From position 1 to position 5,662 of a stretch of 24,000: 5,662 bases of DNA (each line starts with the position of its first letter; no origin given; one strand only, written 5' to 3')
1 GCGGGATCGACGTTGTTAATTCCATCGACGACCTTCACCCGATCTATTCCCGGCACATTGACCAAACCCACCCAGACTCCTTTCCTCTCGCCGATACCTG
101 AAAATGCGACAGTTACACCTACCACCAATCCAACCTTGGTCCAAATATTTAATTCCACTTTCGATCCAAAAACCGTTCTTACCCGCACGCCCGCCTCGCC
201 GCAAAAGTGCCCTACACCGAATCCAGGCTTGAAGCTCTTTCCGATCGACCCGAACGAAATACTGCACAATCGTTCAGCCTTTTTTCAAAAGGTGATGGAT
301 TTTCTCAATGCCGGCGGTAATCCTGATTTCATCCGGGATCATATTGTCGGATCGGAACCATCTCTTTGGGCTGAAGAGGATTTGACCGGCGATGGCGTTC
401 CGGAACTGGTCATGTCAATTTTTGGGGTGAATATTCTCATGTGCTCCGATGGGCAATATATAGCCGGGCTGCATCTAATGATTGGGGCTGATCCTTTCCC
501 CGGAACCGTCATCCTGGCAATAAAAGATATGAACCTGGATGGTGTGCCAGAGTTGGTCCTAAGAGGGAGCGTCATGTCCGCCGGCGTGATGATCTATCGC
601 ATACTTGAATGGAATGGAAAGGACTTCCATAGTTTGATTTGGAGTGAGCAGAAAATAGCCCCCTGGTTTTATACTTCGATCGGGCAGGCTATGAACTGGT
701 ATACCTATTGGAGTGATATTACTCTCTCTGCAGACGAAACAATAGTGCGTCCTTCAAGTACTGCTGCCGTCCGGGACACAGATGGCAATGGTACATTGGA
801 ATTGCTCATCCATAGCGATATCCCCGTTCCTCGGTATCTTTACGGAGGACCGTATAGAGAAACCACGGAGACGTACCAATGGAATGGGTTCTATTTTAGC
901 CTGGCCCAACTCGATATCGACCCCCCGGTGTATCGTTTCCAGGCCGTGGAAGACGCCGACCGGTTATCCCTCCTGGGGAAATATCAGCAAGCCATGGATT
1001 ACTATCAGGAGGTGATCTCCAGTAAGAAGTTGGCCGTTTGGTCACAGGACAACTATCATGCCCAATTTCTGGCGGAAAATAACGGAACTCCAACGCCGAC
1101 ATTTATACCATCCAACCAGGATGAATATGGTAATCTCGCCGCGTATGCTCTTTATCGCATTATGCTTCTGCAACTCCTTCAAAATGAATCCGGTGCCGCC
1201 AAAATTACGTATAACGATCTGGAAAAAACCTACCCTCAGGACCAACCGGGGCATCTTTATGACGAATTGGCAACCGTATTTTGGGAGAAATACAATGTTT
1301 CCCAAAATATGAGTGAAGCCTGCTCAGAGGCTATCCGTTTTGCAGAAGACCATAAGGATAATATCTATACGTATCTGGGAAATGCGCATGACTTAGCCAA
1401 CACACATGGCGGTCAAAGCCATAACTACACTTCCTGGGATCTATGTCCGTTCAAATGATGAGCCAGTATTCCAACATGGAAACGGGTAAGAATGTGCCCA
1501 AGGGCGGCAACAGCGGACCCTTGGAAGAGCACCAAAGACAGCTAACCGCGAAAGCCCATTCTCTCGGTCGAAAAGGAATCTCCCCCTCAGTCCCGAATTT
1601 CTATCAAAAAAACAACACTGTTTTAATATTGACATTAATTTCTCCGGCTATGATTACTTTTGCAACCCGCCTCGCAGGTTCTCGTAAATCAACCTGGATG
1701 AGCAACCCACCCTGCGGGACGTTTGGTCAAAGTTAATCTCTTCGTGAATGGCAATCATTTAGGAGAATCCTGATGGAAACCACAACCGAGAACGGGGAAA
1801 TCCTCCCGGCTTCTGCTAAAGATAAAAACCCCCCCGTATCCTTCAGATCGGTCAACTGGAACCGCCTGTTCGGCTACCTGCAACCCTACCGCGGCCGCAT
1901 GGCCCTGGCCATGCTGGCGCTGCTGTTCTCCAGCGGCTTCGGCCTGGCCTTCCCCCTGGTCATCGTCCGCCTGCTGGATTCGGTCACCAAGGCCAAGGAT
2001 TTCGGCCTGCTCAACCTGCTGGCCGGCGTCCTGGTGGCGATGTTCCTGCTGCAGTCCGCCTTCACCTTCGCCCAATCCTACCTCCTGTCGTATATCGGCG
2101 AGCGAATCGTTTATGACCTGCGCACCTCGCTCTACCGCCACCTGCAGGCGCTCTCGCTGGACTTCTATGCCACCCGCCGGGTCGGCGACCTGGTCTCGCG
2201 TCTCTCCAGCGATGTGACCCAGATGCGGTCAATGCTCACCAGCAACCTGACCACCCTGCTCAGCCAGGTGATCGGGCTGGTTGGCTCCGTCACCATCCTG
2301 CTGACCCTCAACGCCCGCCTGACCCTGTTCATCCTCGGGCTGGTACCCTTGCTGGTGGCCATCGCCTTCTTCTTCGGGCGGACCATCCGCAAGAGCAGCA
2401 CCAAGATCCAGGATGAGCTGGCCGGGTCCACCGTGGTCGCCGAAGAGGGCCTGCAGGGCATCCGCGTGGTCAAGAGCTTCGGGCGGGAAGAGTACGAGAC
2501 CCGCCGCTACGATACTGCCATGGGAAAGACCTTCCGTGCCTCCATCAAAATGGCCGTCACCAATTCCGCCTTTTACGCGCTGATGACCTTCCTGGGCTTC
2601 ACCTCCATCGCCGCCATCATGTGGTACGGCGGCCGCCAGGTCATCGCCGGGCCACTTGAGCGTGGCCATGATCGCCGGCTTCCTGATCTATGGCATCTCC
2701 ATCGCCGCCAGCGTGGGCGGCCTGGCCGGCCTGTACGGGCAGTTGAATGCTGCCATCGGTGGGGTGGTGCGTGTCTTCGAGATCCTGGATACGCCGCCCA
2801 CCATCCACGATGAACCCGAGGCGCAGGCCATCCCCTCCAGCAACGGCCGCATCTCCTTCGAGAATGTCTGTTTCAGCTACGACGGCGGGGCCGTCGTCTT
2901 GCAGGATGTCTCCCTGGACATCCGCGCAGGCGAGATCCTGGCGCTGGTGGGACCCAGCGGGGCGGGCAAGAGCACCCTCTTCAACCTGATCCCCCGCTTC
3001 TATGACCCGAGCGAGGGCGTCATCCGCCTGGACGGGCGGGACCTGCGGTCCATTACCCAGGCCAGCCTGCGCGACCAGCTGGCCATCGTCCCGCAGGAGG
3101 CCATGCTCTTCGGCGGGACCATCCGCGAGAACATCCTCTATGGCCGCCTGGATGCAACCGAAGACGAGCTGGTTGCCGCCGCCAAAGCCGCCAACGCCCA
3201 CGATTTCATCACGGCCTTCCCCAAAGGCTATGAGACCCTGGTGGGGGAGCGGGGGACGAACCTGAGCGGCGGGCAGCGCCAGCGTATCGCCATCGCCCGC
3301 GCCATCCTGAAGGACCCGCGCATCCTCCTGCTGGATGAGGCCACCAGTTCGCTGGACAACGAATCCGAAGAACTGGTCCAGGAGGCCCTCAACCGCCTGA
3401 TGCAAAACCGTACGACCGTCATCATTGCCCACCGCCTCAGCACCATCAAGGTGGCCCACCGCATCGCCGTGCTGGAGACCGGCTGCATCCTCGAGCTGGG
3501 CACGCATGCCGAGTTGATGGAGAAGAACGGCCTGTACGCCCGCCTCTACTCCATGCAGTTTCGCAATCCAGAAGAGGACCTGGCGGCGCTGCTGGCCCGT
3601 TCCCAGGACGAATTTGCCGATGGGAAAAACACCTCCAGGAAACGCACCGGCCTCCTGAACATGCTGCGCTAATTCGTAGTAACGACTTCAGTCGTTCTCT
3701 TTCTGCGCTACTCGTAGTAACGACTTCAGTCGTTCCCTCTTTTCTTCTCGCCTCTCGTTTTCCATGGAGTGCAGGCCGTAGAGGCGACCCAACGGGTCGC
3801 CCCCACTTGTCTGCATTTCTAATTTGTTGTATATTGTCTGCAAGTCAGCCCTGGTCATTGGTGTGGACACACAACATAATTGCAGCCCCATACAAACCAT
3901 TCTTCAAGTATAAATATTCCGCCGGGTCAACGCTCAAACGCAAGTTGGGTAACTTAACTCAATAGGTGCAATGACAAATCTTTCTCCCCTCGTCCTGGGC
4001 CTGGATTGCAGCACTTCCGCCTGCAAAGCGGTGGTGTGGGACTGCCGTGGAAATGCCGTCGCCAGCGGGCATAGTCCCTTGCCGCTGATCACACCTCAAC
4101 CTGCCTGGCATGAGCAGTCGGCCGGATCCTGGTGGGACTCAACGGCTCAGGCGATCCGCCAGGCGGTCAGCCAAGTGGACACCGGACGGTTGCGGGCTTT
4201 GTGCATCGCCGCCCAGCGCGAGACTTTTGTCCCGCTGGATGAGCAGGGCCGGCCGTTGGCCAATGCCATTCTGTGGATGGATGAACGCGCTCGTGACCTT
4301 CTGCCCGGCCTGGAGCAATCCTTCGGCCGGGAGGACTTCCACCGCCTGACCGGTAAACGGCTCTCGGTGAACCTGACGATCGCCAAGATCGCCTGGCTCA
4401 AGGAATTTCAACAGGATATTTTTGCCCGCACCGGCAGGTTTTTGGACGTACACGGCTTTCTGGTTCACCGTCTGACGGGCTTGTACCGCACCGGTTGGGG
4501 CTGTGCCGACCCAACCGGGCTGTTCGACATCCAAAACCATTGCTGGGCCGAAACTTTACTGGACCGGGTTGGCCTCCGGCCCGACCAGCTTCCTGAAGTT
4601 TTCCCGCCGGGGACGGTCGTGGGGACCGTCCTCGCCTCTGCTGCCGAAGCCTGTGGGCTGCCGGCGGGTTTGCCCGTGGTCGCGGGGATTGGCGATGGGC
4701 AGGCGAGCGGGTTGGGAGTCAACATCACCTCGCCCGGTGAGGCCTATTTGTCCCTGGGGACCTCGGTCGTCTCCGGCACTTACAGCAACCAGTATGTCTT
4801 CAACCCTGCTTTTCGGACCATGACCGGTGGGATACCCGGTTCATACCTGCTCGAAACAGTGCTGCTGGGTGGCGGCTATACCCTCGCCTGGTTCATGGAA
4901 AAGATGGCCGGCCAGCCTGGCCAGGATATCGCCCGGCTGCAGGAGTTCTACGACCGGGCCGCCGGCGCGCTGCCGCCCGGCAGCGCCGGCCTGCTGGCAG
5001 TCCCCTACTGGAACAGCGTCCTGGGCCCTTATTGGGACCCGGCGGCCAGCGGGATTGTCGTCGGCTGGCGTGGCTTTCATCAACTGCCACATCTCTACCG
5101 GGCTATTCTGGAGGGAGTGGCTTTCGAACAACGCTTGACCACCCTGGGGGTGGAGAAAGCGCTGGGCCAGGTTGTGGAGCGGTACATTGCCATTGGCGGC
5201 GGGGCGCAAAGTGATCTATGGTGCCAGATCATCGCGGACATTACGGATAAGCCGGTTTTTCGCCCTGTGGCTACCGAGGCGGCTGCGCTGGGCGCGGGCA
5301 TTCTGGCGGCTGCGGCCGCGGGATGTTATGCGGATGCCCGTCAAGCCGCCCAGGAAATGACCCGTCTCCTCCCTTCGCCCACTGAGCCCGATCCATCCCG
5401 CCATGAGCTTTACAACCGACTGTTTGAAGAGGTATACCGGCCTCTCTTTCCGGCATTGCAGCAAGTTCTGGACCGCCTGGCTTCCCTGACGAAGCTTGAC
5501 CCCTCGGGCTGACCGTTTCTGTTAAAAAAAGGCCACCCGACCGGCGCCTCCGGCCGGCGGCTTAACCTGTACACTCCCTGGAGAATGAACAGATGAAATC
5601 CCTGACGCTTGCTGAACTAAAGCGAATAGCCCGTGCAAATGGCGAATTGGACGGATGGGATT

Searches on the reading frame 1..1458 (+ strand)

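Call 17: search_protein_families(library=pfam, proteins=[window:1-1458:+], max_evalue=0.001)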
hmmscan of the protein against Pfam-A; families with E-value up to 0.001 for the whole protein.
window:1-1458:+ (485 aa): 1 family
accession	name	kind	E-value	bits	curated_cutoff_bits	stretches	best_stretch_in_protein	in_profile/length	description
PF13174.12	TPR_6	-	8.2e-05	23.4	26.3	0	382-413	1-32/33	Tetratricopeptide repeat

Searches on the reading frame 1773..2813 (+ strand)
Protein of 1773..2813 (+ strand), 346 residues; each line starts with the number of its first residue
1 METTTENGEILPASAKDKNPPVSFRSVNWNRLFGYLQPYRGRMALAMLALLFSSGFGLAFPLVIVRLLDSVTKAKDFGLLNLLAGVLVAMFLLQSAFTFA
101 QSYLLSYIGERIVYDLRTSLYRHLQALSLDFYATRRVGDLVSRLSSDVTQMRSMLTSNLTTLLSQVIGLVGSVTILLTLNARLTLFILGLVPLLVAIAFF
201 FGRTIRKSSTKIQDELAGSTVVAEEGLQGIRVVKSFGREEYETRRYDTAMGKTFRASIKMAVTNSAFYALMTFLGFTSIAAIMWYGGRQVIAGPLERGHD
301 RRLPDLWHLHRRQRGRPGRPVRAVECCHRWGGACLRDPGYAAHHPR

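Call 17: search_protein_families(library=pfam, proteins=[window:1773-2813:+], max_evalue=0.001)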
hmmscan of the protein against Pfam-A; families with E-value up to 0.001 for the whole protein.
window:1773-2813:+ (346 aa): 1 family
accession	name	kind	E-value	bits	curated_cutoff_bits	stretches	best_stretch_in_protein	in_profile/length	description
PF00664.28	ABC_membrane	-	3.5e-61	207.7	28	1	44-298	2-258/274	ABC transporter transmembrane region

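Call 69: search_solved_structures(query=window:1773-2813:+, max_evalue=1e-10)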
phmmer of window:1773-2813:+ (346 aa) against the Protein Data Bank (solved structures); distinct sequences matched with E-value up to 1e-10: 121 (the best 60 are shown).
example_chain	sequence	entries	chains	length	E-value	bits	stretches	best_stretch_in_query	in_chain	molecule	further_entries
6rah_A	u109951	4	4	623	2.3e-30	109.1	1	27-298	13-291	Multidrug resistance ABC transporter ATP-binding and permease protein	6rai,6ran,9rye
6raf_A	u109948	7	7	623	2.3e-30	109.1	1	27-298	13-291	Multidrug resistance ABC transporter ATP-binding and permease protein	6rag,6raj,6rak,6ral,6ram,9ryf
5mkk_A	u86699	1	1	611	2.9e-30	108.8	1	28-298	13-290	Multidrug resistance ABC transporter ATP-binding and permease protein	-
4ayw_A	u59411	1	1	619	1.4e-29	106.5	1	10-288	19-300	ATP-BINDING CASSETTE SUB-FAMILY B MEMBER 10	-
9h8n_A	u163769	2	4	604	4.7e-29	104.8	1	37-298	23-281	Multidrug resistance ABC transporter ATP-binding/permease protein BmrA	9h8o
7ow8_A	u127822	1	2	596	6.4e-29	104.4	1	36-298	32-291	Multidrug resistance ABC transporter ATP-binding/permease protein BmrA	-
6r72_A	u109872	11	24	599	6.5e-29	104.3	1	36-298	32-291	Multidrug exporter ATP-binding cassette | Lipid A export ATP-binding/permease protein MsbA | Multidrug resistance ABC transporter ATP-binding/permease protein B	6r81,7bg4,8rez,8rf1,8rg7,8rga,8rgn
8qoe_B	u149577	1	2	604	7.9e-29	104.1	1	37-298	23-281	Multidrug resistance ABC transporter ATP-binding/permease protein BmrA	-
8chb_A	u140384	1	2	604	8e-29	104.1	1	37-298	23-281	Multidrug resistance ABC transporter ATP-binding/permease protein BmrA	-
3zdq_A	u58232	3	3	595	3.6e-28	101.9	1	31-288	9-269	ATP-BINDING CASSETTE SUB-FAMILY B MEMBER 10, MITOCHONDRIAL | ATP-BINDING CASSETTE SUB-FAMILY B MEMBER 10 MITOCHONDRIAL | ATP-BINDING CASSETTE SUB-FAMILY B MEMBE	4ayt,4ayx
7y48_B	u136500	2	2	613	3.9e-28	101.8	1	31-288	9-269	ATP-binding cassette sub-family B member 10, mitochondrial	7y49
2hyd_A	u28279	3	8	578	7.4e-28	100.9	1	31-281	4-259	ABC transporter homolog | Multidrug export ATP-binding/permease protein SAV1866 | CYSTIC FIBROSIS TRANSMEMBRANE CONDUCTANCE REGULATOR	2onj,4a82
6qee_A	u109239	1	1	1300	1.5e-26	96.6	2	109-296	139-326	ABCB1HM-EQ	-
6fn4_A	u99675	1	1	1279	2.6e-26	95.8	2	103-296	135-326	Apo form of Human-mouse chimeric ABCB1 (ABCB1HM) in complex with Antigen binding fragment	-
6fn1_A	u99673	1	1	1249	2.9e-26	95.6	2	103-296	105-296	Human-mouse chimeric ABCB1 (ABCBHM)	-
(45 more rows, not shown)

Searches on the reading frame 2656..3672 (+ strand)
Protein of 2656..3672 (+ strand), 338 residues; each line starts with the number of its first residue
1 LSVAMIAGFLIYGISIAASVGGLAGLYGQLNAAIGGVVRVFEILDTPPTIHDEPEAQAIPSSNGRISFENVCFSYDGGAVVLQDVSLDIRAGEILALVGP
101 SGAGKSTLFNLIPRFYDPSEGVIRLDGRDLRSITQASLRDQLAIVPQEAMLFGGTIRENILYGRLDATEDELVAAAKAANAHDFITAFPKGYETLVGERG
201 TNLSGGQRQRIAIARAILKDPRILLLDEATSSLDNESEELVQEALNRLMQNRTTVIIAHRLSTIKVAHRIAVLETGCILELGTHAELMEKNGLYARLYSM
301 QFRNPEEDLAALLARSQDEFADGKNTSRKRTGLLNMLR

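Call 17: search_protein_families(library=pfam, proteins=[window:2656-3672:+], max_evalue=0.001)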
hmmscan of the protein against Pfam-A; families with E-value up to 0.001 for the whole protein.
window:2656-3672:+ (338 aa): 8 families
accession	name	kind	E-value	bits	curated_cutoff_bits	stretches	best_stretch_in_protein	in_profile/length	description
PF00005.33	ABC_tran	-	6.7e-37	127.6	25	1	82-231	1-137/137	ABC transporter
PF02463.25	SMC_N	-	9.9e-07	28.8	40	1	202-271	136-209/220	RecF/RecN/SMC N terminal domain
PF13191.12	AAA_16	-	8.3e-06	26.8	32.6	1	90-253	20-163/167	AAA ATPase domain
PF13401.12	AAA_22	-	8.6e-05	23.3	27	0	92-243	5-103/130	AAA domain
PF13304.12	AAA_21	-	0.00013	22.6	27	0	94-112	1-19/304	AAA domain, putative AbiEii toxin, Type IV TA system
PF09818.15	ABC_ATPase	-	0.00016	21.2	23.2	0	177-266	133-229/283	P-loop domain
PF06414.18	Zeta_toxin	-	0.00018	21.4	22.3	0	96-133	20-57/199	Zeta toxin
PF03193.22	RsgA_GTPase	-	0.00097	19.4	30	0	89-112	104-126/174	RsgA GTPase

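Call 70: search_solved_structures(query=window:2656-3672:+, max_evalue=1e-10)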
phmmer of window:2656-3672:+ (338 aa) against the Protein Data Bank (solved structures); distinct sequences matched with E-value up to 1e-10: 554 (the best 60 are shown).
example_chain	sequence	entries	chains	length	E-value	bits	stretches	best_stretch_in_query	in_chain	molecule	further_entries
8zpx_B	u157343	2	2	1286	1e-162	543.9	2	4-306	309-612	ABC transporter B family member 1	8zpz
9juj_A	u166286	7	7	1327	1.2e-162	543.8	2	4-306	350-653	ABC transporter B family member 1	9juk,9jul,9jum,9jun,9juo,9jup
8zq4_B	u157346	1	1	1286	6.2e-162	541.4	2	4-306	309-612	ABC transporter B family member 1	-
8woi_A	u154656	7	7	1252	2.4e-161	539.5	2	9-301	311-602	ABC transporter B family member 19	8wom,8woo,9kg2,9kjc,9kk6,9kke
8wp0_A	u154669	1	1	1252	1.4e-160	536.9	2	9-301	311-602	ABC transporter B family member 19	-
9nfi_A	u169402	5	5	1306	2.1e-157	526.5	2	30-319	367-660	Permeability Glycoprotein (P-gp)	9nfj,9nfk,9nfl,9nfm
9ody_A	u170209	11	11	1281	1.7e-154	517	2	28-306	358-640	ATP-binding cassette, sub-family B (MDR/TAP), member 4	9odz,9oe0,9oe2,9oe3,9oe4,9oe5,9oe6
9oe1_A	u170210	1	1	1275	2.7e-154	516.3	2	28-306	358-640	ATP-binding cassette, sub-family B (MDR/TAP), member 4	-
7niu_A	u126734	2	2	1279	2.2e-153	513.3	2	13-303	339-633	Isoform 2 of Phosphatidylcholine translocator ABCB4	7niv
6s7p_A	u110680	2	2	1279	1.4e-152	510.7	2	13-303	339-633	Phosphatidylcholine translocator ABCB4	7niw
6fn1_A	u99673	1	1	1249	1.7e-152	510.4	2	19-332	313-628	Human-mouse chimeric ABCB1 (ABCBHM)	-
6fn4_A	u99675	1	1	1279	1.8e-152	510.3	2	19-332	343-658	Apo form of Human-mouse chimeric ABCB1 (ABCB1HM) in complex with Antigen binding fragment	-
6ujt_A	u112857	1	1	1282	1.2e-151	507.6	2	19-332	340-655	ATP-dependent translocase ABCB1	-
6ujw_A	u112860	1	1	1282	1.2e-151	507.6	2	19-332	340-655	ATP-dependent translocase ABCB1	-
6ujs_A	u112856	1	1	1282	1.2e-151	507.6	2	19-332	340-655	ATP-dependent translocase ABCB1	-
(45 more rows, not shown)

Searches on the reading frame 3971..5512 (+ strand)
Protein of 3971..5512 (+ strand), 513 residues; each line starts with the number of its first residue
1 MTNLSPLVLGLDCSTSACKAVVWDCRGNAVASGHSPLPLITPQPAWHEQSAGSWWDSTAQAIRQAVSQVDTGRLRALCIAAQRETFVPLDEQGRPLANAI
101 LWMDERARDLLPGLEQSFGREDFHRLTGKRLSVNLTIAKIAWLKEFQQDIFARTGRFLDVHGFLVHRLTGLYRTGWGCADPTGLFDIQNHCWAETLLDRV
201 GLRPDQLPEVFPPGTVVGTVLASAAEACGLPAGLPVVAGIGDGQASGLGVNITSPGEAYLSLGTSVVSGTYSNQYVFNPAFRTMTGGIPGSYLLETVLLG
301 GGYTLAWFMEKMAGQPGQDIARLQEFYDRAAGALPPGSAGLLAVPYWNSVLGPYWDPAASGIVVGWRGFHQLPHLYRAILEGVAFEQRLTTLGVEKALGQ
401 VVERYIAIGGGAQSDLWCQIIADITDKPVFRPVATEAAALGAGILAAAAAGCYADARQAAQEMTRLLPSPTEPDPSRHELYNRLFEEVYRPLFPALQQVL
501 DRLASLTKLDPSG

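Call 17: search_protein_families(library=pfam, proteins=[window:3971-5512:+], max_evalue=0.001)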
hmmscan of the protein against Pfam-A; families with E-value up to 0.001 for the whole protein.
window:3971-5512:+ (513 aa): 2 families
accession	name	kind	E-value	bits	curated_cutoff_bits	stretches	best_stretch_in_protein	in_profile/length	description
PF00370.27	FGGY_N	-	1.5e-53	182.4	28.8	1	8-249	2-245/245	FGGY family of carbohydrate kinases, N-terminal domain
PF02782.22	FGGY_C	-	1.1e-35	123.6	27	1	258-450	1-198/198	FGGY family of carbohydrate kinases, C-terminal domain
